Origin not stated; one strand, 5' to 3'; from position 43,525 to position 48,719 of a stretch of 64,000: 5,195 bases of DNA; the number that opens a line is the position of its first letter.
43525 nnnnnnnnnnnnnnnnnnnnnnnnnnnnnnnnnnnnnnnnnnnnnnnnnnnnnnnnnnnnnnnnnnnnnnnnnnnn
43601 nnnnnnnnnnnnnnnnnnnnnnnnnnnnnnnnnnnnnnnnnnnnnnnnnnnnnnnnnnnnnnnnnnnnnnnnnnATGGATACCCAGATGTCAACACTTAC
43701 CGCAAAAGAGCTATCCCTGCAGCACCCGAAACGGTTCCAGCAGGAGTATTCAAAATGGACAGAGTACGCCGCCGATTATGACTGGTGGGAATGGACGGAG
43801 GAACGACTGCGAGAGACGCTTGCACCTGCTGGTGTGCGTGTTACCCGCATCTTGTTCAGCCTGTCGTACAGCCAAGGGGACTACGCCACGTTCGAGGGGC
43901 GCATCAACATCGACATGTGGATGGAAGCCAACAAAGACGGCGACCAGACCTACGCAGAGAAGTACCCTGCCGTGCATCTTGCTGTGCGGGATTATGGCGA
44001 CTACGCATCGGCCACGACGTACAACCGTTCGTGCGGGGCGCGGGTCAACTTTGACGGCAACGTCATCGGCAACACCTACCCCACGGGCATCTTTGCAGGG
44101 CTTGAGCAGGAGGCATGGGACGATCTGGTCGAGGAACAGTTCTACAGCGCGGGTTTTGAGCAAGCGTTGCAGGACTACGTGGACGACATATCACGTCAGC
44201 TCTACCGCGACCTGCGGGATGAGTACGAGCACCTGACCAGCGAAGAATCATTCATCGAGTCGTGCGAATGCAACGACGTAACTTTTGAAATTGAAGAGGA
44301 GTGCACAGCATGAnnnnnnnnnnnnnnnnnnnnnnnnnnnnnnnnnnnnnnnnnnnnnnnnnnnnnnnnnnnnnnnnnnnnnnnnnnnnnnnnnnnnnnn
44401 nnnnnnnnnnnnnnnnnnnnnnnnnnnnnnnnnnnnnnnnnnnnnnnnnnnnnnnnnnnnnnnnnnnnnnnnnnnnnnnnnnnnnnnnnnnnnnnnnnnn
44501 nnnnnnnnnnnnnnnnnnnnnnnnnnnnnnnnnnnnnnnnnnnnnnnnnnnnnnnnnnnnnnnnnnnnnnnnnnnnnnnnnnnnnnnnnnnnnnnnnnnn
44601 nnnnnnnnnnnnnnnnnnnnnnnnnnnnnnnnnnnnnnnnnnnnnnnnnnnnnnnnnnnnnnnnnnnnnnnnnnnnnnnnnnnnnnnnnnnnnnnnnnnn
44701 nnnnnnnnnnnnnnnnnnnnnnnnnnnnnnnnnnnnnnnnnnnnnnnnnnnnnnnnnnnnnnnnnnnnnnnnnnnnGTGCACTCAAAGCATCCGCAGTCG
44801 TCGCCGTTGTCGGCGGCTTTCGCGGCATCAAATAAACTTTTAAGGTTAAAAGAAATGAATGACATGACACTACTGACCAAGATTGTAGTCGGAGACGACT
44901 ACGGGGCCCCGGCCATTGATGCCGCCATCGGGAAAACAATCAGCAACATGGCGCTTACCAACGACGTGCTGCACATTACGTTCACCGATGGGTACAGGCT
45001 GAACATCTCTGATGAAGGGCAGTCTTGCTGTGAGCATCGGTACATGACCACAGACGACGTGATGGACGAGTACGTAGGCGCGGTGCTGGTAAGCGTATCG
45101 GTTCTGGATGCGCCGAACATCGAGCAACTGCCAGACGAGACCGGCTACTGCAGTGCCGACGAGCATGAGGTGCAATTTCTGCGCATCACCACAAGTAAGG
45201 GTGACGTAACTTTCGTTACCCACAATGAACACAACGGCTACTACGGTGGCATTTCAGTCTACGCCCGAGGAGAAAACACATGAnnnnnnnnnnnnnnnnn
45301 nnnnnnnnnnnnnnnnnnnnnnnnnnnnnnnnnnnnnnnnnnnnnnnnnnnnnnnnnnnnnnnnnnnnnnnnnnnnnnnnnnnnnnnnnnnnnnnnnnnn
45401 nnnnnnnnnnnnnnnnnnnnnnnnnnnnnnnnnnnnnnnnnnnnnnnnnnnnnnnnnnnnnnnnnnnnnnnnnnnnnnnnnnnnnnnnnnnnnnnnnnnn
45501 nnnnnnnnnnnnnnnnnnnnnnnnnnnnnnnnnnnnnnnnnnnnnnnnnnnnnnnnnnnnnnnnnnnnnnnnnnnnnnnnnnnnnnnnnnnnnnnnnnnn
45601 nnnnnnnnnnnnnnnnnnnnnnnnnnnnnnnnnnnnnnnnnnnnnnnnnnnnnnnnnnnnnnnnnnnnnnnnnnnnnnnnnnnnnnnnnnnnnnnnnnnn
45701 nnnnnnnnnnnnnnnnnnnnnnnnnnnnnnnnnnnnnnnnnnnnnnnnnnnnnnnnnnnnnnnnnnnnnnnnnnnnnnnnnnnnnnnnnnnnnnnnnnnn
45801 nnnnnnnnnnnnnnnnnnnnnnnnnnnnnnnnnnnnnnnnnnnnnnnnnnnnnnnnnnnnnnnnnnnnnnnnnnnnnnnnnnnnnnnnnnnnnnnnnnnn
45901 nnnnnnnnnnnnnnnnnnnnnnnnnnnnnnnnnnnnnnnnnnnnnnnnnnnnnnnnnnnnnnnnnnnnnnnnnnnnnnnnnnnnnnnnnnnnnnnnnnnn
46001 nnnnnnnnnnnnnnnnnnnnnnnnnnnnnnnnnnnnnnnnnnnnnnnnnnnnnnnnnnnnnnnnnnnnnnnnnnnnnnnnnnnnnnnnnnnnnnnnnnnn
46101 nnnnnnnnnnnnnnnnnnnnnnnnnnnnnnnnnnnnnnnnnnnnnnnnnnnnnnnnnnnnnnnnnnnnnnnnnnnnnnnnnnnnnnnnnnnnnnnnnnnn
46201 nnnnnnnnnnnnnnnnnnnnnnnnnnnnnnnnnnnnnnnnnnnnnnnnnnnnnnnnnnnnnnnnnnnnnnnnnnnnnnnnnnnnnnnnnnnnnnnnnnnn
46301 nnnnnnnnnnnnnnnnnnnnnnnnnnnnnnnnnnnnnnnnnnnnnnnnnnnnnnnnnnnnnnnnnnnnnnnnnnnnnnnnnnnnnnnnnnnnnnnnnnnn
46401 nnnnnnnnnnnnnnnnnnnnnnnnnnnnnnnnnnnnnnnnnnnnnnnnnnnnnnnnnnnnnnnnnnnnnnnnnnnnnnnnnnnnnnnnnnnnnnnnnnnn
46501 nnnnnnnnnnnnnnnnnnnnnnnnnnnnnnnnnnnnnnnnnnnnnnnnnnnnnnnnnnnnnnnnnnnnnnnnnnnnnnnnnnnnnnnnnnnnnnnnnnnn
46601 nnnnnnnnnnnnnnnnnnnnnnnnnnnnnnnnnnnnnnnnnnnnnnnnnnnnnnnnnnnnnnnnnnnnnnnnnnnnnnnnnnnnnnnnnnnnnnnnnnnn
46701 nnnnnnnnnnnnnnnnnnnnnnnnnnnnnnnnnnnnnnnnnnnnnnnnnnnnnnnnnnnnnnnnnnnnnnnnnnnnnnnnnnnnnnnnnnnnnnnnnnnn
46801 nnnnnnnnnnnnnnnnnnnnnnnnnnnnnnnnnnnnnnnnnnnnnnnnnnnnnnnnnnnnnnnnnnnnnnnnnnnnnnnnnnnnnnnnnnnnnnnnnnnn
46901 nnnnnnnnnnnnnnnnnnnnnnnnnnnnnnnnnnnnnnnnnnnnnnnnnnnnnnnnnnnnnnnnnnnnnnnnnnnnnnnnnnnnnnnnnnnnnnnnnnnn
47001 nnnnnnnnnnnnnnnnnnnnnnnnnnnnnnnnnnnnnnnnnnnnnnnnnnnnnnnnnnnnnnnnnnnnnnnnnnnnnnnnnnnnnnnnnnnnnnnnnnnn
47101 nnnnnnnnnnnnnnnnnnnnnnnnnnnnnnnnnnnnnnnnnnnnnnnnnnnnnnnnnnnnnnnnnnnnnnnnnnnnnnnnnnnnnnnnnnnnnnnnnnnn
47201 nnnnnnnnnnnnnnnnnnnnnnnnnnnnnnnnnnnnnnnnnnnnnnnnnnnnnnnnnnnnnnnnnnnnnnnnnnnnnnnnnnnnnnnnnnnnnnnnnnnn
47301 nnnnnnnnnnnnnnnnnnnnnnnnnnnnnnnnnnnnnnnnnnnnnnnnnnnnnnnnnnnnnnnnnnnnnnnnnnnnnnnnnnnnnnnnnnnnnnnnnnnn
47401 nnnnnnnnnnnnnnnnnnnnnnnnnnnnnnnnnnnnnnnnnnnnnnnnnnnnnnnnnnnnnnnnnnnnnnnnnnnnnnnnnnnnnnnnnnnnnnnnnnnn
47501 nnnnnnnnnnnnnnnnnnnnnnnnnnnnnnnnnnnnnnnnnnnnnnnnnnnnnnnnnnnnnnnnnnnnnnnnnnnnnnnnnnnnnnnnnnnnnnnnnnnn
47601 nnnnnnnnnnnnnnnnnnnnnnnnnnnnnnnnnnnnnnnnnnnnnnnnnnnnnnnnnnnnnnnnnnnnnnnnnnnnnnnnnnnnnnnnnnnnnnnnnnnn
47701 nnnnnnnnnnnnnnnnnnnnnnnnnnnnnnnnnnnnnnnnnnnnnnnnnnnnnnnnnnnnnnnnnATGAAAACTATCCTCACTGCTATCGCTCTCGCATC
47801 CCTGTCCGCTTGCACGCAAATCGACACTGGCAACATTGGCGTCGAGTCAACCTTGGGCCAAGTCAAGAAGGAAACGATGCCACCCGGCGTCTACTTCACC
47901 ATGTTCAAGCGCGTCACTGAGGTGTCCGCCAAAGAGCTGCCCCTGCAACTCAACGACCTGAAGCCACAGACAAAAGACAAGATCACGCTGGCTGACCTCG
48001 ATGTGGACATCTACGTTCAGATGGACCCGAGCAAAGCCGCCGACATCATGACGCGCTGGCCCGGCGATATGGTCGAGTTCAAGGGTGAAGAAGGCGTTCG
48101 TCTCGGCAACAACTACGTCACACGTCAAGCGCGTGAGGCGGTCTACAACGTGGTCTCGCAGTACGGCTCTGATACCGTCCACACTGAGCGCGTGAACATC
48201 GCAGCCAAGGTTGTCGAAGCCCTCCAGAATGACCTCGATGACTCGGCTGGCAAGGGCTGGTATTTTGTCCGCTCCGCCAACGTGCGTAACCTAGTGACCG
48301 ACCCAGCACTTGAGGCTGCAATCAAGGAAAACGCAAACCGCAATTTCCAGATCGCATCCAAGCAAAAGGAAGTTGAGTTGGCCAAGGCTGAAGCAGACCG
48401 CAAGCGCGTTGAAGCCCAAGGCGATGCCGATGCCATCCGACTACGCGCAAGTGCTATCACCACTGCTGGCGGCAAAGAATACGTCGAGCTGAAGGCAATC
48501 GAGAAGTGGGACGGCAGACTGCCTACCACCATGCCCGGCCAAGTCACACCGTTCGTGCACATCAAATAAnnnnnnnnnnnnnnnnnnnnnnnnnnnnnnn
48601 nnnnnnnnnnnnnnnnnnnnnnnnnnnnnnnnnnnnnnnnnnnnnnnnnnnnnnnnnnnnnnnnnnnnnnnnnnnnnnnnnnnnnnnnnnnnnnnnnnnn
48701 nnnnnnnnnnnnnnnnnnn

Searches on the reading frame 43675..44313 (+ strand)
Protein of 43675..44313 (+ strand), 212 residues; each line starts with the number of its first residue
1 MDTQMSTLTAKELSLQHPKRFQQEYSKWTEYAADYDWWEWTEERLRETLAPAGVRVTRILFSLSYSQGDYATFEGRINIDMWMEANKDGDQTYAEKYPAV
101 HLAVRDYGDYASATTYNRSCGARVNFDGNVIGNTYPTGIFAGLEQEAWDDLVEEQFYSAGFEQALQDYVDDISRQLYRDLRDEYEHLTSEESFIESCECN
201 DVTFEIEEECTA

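Call 34: search_protein_families(library=phrogs, proteins=[window:43675-44313:+], max_evalue=0.001)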
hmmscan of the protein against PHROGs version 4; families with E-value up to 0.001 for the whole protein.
window:43675-44313:+ (212 aa): 1 family
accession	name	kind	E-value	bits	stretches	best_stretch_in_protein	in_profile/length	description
phrog_5162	-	unknown function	6.6e-15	56.2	1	30-209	32-196/201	-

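Call 52: search_protein_families(library=pfam, proteins=[window:43675-44313:+], max_evalue=0.01)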
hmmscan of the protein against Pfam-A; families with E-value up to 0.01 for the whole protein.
window:43675-44313:+ (212 aa): 0 families

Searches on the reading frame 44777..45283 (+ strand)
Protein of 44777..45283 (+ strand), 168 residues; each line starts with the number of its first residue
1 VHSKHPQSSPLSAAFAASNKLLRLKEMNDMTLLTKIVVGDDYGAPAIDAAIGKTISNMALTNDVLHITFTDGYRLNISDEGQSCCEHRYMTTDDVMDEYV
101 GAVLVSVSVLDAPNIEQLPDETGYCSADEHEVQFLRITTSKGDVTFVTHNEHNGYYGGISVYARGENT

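Call 35: search_protein_families(library=phrogs, proteins=[window:44777-45283:+], max_evalue=0.001)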
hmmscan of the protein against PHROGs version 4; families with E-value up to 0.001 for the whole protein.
window:44777-45283:+ (168 aa): 1 family
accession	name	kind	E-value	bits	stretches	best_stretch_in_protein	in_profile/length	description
phrog_2650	-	unknown function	7.1e-14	52.9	1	47-158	11-126/192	-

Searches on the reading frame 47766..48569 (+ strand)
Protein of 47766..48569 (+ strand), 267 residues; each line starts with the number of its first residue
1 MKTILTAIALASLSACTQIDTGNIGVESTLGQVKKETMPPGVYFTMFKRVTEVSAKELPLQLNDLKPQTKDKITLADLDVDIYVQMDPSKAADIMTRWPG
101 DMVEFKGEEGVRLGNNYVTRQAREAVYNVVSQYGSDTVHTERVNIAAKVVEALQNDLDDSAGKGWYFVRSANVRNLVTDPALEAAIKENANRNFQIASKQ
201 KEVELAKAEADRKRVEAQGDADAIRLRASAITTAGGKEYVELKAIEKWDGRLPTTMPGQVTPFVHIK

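Call 34: search_protein_families(library=phrogs, proteins=[window:47766-48569:+], max_evalue=0.001)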
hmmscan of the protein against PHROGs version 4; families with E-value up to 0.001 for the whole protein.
window:47766-48569:+ (267 aa): 2 families
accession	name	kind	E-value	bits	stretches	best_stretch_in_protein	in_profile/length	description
phrog_200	-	other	3.5e-46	159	1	4-265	88-358/379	lipoprotein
phrog_38808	-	unknown function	6.6e-12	46.6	1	206-267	8-68/68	-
